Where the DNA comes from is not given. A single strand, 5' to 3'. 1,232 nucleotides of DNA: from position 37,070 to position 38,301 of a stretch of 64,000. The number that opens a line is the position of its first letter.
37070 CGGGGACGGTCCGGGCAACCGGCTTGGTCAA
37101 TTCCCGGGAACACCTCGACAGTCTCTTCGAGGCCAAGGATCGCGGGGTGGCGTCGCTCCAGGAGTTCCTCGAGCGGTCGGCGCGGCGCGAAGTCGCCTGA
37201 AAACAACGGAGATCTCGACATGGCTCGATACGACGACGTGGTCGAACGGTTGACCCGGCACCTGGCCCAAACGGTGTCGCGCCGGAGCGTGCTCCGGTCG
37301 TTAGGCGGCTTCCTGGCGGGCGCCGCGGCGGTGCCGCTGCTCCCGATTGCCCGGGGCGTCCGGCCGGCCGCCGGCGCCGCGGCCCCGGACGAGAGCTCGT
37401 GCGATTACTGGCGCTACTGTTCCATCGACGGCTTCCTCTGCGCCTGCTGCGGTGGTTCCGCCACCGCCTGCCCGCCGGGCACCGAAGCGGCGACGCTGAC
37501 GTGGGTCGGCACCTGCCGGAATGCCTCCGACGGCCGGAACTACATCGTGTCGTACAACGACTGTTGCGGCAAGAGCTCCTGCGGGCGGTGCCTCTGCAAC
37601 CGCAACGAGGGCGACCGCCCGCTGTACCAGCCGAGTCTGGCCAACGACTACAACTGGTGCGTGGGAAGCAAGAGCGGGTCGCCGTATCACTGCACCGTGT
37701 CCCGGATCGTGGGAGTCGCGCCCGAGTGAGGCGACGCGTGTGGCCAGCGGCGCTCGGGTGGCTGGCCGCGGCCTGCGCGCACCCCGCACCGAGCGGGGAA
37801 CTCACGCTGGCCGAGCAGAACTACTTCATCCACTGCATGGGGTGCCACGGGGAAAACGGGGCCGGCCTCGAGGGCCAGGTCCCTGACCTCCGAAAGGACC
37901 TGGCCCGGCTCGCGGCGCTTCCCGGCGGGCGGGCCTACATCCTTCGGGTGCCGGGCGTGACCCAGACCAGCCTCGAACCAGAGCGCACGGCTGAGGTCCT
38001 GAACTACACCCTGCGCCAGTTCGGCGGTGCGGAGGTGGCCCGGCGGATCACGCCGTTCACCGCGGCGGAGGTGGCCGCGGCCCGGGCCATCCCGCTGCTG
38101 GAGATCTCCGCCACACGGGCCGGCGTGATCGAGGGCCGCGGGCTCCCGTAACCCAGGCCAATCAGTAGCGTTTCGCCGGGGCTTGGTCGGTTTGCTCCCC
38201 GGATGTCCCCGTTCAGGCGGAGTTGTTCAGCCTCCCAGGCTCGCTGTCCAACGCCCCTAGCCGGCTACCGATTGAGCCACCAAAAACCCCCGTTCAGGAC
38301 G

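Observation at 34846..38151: Minimal TTQ amine dehydrogenase cluster (mauB-E-D-A plus monoheme cytochrome c) with no mauG, amicyanin or mauF in the window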

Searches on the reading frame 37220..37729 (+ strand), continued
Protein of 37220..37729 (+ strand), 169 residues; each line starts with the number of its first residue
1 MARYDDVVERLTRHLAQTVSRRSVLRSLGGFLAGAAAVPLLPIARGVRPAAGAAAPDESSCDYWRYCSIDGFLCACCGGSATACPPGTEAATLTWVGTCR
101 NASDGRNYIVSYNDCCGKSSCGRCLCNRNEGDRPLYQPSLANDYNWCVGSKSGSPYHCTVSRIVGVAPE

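Call 17: find_related_loci(query=window:37220-37729:+, collection=genome_contigs, flank=10000)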
Query window:37220-37729:+ (169 aa) in genome_contigs; peptide patterns used: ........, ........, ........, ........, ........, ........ (x = any residue, [..] = any of these).
600 stretches matched a pattern (row limit reached: there are more); 115 encode a relative of the query (tblastn E <= 1e-3); the best 80 are kept; 80 distinct loci.
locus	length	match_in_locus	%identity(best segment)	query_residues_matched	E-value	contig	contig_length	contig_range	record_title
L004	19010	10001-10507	92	1-169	8e-95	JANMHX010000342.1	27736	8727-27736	MAG: Gemmatimonadota bacterium isolate OTE_70_metabat_16 OTE_70_k141_2024743, whole genome shotgun sequence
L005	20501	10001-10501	72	1-169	1e-81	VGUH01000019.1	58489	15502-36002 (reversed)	MAG: Gammaproteobacteria bacterium isolate M_DeepCast_100m_m1_014 M_DeepCast_100m_m1_014_Ga0194119_10000815, whole genom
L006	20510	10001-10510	62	1-167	3e-67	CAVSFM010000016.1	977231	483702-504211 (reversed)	MAG: uncultured proteobacterium isolate MFD01872.bin.1.212 genome assembly, contig: contig_70614, whole genome shotgun s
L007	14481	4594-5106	58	1-168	1e-65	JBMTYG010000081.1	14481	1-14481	MAG: Pseudomonadales bacterium isolate LKB_V7_S19_100percent_par_LKB_V7_S19_metabat.128 NODE_2996_length_14481_cov_4.931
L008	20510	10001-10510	57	1-169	1e-65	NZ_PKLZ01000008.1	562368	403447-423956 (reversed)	Kineobactrum sediminis strain F02 contig8, whole genome shotgun sequence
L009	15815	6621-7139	61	1-167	2e-65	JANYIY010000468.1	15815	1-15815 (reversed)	MAG: Gammaproteobacteria bacterium isolate GL140_3_metabinner_193 GL140_3_k141_3077892, whole genome shotgun sequence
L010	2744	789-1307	58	1-165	5e-66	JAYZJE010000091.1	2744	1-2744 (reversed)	MAG: Pseudomonadota bacterium isolate XB_MAG252 DB_MAG252_0091, whole genome shotgun sequence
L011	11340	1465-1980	57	1-169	4e-65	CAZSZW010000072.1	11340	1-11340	MAG TPA_asm: uncultured Gammaproteobacteria bacterium isolate binchicken_co286_3 genome assembly, contig: NODE_6664_leng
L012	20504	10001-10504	59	1-167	6e-65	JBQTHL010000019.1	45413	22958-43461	MAG: Panacagrimonas sp. isolate SAW216 c_000000105594, whole genome shotgun sequence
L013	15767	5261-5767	59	1-169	8e-65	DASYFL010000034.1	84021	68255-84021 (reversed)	MAG TPA_asm: Steroidobacteraceae bacterium isolate SMAG_U5012 k141_836494, whole genome shotgun sequence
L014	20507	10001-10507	58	1-167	2e-64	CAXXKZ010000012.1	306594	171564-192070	MAG: Lysobacterales bacterium isolate f90df28a-a8d5-415f-92d9-b5be3b3f1fec genome assembly, contig: contig_12, whole gen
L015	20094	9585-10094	60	1-169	2e-64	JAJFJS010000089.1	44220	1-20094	MAG: Gammaproteobacteria bacterium isolate OFTM71 OFTM71_88, whole genome shotgun sequence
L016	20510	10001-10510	56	1-167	1e-63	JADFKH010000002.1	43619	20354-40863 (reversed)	MAG: Proteobacteria bacterium isolate B46T3L11 B46T3L11_NODE518, whole genome shotgun sequence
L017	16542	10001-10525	57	1-169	1e-63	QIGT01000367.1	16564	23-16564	MAG: Gammaproteobacteria bacterium isolate SZUA-142 Ga0063293_10005140, whole genome shotgun sequence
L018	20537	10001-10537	55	1-169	2e-63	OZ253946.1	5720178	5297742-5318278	MAG: Pseudomonadales bacterium isolate 926f935b-df41-466c-a5c1-31c2d9e2efa3 genome assembly, chromosome: 1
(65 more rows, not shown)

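Call 22: search_protein_families(library=ncbifam, proteins=[window:37220-37729:+], max_evalue=0.01)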
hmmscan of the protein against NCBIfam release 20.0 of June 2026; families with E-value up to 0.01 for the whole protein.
window:37220-37729:+ (169 aa): 1 family
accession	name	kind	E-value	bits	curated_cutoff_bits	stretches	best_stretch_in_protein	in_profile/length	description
TIGR02659.1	TTQ_MADH_Lt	equivalog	9.3e-50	169.1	196.85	1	2-167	5-185/186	methylamine dehydrogenase (amicyanin) small subunit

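Call 65: list_cluster_members(proteins=[window:37220-37729:+, window:32652-34088:-, window:39203-40594:-, window:40712-42364:+, window:29585-31282:+, window:36053-36592:+])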
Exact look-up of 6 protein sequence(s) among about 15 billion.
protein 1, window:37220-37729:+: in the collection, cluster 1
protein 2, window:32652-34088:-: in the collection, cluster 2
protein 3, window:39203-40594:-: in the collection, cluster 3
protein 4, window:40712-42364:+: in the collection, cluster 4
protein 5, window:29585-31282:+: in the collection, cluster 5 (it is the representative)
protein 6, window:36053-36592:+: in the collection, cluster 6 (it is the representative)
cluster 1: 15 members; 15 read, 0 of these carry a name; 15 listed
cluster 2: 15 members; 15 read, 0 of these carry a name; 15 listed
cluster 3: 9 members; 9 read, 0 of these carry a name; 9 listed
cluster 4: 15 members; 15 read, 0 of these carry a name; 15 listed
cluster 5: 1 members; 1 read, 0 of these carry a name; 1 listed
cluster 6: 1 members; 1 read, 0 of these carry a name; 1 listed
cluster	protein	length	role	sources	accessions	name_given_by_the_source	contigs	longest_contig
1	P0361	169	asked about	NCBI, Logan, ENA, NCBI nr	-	-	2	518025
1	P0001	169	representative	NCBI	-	-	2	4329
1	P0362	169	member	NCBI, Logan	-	-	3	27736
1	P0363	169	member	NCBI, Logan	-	-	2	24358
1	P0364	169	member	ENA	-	-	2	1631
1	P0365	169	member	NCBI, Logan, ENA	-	-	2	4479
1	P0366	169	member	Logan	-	-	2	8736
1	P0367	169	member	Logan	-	-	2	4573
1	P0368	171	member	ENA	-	-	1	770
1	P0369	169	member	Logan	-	-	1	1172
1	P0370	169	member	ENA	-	-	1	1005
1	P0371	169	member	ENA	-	-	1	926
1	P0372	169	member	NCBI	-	-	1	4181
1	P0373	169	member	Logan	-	-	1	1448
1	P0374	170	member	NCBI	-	-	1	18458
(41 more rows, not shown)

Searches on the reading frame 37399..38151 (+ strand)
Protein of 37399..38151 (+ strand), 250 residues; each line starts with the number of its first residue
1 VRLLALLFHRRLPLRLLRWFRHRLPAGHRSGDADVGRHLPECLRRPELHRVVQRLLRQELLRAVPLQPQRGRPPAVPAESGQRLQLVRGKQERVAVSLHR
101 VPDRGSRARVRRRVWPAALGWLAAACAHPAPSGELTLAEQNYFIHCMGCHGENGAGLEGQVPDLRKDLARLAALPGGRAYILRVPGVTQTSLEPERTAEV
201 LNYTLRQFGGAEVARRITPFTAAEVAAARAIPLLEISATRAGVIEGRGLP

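Call 4: search_protein_families(library=pfam, proteins=[window:37399-38151:+], max_evalue=0.01)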
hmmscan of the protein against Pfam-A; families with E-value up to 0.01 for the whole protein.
window:37399-38151:+ (250 aa): 1 family
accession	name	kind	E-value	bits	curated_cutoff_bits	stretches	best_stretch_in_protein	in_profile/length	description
PF00034.26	Cytochrom_C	-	0.0039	18.9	21.3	1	145-168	11-34/90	Cytochrome c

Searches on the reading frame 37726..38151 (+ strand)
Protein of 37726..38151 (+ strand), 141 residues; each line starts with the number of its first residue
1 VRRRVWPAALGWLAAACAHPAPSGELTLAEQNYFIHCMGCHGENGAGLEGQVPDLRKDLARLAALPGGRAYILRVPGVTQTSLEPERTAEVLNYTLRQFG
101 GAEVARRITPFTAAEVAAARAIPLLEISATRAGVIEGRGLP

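Call 22: search_protein_families(library=ncbifam, proteins=[window:37726-38151:+], max_evalue=0.01)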
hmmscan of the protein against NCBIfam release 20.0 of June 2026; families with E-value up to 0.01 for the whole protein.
window:37726-38151:+ (141 aa): 0 families

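Call 23: find_homologous_proteins(query=window:37726-38151:+, max_evalue=0.001)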
Query window:37726-38151:+ (141 aa): 171 proteins with E <= 0.001 among 866 candidates; the best 120 are listed.
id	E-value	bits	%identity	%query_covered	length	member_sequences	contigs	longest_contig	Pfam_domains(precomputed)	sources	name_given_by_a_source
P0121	5.3e-87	307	100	100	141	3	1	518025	-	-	-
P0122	3.7e-75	269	89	100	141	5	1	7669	-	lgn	-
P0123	8.2e-74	264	88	99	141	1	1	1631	-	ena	-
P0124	9.0e-74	264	87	100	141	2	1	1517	-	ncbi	-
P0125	1.0e-71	257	86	100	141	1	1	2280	-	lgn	-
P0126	1.5e-71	257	86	99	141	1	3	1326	-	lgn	-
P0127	1.0e-70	254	89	94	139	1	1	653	-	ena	-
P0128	1.4e-70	254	91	87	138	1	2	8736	-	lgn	-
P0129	1.7e-66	241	82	89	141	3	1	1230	-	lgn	-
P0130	3.0e-60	220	75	94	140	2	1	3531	-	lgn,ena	-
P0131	1.7e-58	215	79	82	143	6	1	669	-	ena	-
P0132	3.1e-54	201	74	87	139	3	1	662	-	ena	-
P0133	3.7e-53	197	69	96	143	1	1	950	-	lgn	-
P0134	6.9e-53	196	67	97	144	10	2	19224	-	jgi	-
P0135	8.3e-52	193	73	89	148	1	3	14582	-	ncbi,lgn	-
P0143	3.6e-44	168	70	76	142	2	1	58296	-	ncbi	ncbi:MAG: hypothetical protein R2909_16635 [Gemmatimonadales bacterium]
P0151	8.2e-38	148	55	94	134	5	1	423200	PF13442.12,PF00034.27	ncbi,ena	-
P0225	9.4e-33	131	60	76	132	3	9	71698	-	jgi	jgi:mono/diheme cytochrome c family protein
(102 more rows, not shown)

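Call 30: predict_structure(alignment_id=A1)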
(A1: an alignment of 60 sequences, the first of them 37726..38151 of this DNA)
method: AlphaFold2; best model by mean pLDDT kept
length: 141 residues; sequences in the alignment: 60
mean_pLDDT: 89.0   pTM: 0.77
mean pLDDT of the five models: 89.0, 87.1, 85.5, 82.4, 80.7
residues with pLDDT >= 90: 99; 70-90: 27; 50-70: 15; < 50: 0
segments of 3 or more residues with pLDDT < 50: none
pLDDT, mean of each block of 10 residues (from residue 1): 64 72 82 94 93 94 94 93 97 97 95 97 89 87 69
secondary structure, 60 per line:
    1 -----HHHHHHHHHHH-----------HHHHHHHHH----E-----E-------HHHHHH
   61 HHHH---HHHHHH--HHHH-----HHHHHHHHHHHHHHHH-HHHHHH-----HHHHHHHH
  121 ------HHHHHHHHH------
elements in order: H6-16 H28-36 H55-64 H68-73 H76-79 H85-100 H102-107 H113-120 H127-135

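Call 35: fold_search(model_id=the predicted structure, library=pdb)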
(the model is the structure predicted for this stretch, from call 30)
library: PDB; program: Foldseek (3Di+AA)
matches with E <= 10: 44; with E <= 0.001: 2
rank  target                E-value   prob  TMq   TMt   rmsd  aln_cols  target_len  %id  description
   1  1dt1                  3.0e-04  1.00  0.54  0.58   5.3       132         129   28  THERMUS THERMOPHILUS CYTOCHROME C552 SYNTHESIZED BY ESCHERICHIA COLI (released 2000-02-18)
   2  1qyz                  6.7e-04  1.00  0.59  0.64   2.8       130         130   28  Characterization of the malformed, recombinant cytochrome rC552 (released 2004-09-28)
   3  1c52                  1.4e-03  1.00  0.56  0.60   3.5       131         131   29  THERMUS THERMOPHILUS CYTOCHROME-C552: A NEW HIGHLY THERMOSTABLE CYTOCHROME-C STRUCTURE OBTAINED BY MAD PHASING (released 1998-06-24)
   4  2zoo_A                4.4e-02  1.00  0.45  0.16   3.1       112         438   21  Crystal structure of nitrite reductase from Pseudoalteromonas haloplanktis TAC125 (released 2009-06-09)
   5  8hdd_B                5.2e-02  0.99  0.44  0.50   7.5       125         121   18  Complex structure of catalytic, small, and a partial electron transfer subunits from Burkholderia cepacia FAD glucose  (released 2022-12-14)
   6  1foc_A                6.2e-02  1.00  0.58  0.63   3.7       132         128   27  Cytochrome C557: improperly folded thermus thermophilus C552 (released 2000-11-08)
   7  8gy2_B                5.1e-01  0.95  0.49  0.18   3.3       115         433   17  Cryo-EM Structure of Membrane-Bound Alcohol Dehydrogenase from Gluconobacter oxydans (released 2023-08-02)
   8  9jqa_C                5.7e-01  0.69  0.40  0.22   8.6       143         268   20  Cryo-EM Structure of Fructose Dehydrogenase Variant from Gluconobacter japonicus Truncating Heme 1c and C-Terminal Hyd (released 2025-08-06)
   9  7o38                  6.4e-01  0.82  0.37  0.59   4.8        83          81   18  cytochrome C kustc0562 from Kuenenia stuttgartiensis (released 2021-10-13)
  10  8q1v                  1.4e+00  0.35  0.29  0.47   5.2        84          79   25  TtX183A - A c-type cytochrome domain from the Teredinibacter turnerae protein TERTU_2913 (released 2024-03-13)
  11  4wq7                  1.8e+00  0.06  0.19  0.12  13.5       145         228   19  Thiosulfate dehydrogenase (TsdA) from Allochromatium vinosum - "as isolated" form (released 2015-02-18)
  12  1cno_G                2.1e+00  0.11  0.23  0.34  11.8        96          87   17  STRUCTURE OF PSEUDOMONAS NAUTICA CYTOCHROME C552, BY MAD METHOD (released 1999-07-22)
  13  7e1w_O                2.2e+00  0.21  0.30  0.20   7.2        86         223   17  Cryo-EM structure of hybrid respiratory supercomplex consisting of Mycobacterium tuberculosis complexIII and Mycobacte (released 2021-10-27)
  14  2dge_A                2.4e+00  0.13  0.24  0.31   4.7        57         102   26  Crystal structure of oxidized cytochrome C6A from Arabidopsis thaliana (released 2006-07-04)
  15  8yts_A                2.8e+00  0.11  0.23  0.35   9.2        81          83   17  The structure of the cytochrome c546/556 from Thioalkalivibrio paradoxus with unusual UV-Vis spectral features at atom (released 2024-04-24)
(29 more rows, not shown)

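Call 37: search_solved_structures(query=A1, max_evalue=0.01, show_alignments=2)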
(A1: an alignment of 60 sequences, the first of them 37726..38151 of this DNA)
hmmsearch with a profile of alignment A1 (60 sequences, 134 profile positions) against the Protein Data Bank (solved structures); distinct sequences matched with E-value up to 0.01: 12.
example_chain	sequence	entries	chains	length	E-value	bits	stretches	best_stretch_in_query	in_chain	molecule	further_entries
2fwl_A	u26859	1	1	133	1.1e-16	63.9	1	30-120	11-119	Cytochrome c-552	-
1foc_A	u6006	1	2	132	1.2e-16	63.8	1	30-120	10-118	CYTOCHROME RC557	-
1c52_A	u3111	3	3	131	1.2e-16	63.8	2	30-70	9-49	CYTOCHROME-C552 | Cytochrome c-552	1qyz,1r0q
1dt1_A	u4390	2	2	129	1.3e-16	63.7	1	30-120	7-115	CYTOCHROME C552 | Cytochrome c-552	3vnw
8gy2_B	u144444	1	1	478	9.3e-05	25.3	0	26-73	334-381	Alcohol dehydrogenase (quinone), cytochrome c subunit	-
2zoo_A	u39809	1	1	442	0.00052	22.9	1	14-96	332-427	Probable nitrite reductase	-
7q21_C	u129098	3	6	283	0.0012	21.7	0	13-69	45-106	Cytochrome bc1 complex cytochrome c subunit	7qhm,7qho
6q2u_A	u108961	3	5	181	0.002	21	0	26-90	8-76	Cytochrome c4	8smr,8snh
8hdd_B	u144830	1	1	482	0.0027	20.6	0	12-40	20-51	Glucose dehydrogenase beta subunit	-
8yts_A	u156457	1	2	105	0.0042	20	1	5-43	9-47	Cytochrome C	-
9wcx_U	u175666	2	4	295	0.009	18.9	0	17-52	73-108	Cytochrome bc1 complex cytochrome c subunit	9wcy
6hwh_M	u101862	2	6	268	0.0092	18.9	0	16-53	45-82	Cytochrome bc1 complex cytochrome c subunit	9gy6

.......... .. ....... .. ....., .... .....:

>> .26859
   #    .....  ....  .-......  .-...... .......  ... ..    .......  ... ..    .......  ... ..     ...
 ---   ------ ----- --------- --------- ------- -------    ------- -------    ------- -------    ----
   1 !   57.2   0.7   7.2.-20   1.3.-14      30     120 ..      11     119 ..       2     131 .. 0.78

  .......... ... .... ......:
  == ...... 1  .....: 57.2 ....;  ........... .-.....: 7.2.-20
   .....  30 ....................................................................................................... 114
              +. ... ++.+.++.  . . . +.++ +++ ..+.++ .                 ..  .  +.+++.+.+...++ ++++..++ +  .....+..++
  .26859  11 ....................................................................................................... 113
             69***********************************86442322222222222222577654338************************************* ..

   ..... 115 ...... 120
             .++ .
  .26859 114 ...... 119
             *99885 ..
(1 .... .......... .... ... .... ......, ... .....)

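Call 50: find_encoding_contigs(protein=P0151, flank=6000, max_places=1)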
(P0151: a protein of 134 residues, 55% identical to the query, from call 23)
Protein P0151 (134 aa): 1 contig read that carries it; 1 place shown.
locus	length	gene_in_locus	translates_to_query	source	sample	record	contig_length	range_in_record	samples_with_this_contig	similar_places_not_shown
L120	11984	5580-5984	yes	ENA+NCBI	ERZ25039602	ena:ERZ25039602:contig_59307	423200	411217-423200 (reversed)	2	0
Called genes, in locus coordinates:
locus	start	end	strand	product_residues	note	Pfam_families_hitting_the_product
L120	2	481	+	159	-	?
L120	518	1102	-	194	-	PF01613:Flavin_Reduct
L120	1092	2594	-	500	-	PF11794:HpaB_N, PF03241:HpaB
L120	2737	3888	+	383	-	PF06433:Me-amine-dh_H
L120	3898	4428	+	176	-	PF07291:MauE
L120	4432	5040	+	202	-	-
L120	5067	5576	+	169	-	PF02975:Me-amine-dh_L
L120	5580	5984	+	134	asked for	PF00034:Cytochrom_C (weak), PF13442:Cytochrome_CBB3 (faint)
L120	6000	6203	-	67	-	-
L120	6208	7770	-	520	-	PF01266:DAO (faint), PF01494:FAD_binding_3, PF07992:Pyr_redox_2 (faint), PF13450:NAD_binding_8 (weak)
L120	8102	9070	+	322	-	PF07715:Plug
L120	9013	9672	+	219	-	PF00593:TonB_dep_Rec_b-barrel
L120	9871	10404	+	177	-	-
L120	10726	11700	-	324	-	PF00067:p450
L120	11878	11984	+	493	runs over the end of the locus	PF00171:Aldedh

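Call 51: find_encoding_contigs(protein=P0143, flank=10000, max_places=1)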
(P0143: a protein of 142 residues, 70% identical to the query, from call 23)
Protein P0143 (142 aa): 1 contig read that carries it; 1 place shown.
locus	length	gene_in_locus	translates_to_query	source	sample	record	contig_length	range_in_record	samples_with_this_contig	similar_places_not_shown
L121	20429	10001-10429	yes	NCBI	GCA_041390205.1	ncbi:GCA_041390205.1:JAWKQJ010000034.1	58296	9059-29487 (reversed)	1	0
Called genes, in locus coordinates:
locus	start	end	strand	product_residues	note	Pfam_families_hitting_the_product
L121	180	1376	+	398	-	PF01244:Peptidase_M19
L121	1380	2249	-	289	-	PF02517:Rce1-like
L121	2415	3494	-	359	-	PF00291:PALP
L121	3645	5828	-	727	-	PF00141:peroxidase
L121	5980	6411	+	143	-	PF01475:FUR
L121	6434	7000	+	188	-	-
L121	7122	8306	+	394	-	PF06433:Me-amine-dh_H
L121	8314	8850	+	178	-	PF07291:MauE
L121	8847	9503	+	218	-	PF00578:AhpC-TSA (weak), PF08534:Redoxin (faint), PF13098:Thioredoxin_2 (weak)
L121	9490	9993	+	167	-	PF02975:Me-amine-dh_L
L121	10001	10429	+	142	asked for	-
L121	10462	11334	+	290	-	PF00106:adh_short, PF08659:KR, PF13561:adh_short_C2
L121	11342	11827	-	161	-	-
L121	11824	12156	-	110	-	PF11845:Tll0287-like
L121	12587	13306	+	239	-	PF04140:ICMT (weak)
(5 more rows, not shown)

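Call 52: find_encoding_contigs(protein=P0225, flank=6000, max_places=1)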
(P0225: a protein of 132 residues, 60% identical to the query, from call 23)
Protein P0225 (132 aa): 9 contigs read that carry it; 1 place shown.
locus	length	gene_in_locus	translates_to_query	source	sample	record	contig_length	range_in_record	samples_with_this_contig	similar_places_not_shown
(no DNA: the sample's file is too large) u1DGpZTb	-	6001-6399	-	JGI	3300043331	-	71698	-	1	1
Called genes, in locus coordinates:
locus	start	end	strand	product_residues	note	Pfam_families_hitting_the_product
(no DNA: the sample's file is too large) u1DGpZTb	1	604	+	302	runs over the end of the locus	PF00701:DHDPS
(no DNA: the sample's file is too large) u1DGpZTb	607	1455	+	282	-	PF01557:FAA_hydrolase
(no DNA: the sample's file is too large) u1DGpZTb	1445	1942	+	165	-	PF01047:MarR, PF12802:MarR_2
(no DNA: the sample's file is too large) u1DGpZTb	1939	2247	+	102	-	PF07746:LigA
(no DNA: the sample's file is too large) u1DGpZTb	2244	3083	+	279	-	PF02900:LigB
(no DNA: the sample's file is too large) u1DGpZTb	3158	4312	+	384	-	PF06433:Me-amine-dh_H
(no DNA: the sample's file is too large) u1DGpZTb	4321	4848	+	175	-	PF07291:MauE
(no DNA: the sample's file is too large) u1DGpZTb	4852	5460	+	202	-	PF08534:Redoxin (weak)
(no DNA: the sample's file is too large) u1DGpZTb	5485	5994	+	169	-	PF02975:Me-amine-dh_L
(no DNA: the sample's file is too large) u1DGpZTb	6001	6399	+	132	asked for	-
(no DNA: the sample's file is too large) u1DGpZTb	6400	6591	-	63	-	-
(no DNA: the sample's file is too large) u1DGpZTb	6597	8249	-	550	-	PF00890:FAD_binding_2 (weak), PF01266:DAO (weak), PF01494:FAD_binding_3, PF01946:Thi4 (faint), PF03486:HI0933_like (faint), PF07992:Pyr_redox_2 (weak), PF13450:NAD_binding_8 (faint)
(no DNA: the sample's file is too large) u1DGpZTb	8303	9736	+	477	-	PF00890:FAD_binding_2 (weak), PF01266:DAO, PF01593:Amino_oxidase, PF12831:FAD_oxidored (weak), PF13450:NAD_binding_8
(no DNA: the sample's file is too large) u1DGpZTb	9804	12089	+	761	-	PF07715:Plug, PF00593:TonB_dep_Rec_b-barrel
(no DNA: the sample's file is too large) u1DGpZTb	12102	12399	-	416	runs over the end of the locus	PF00067:p450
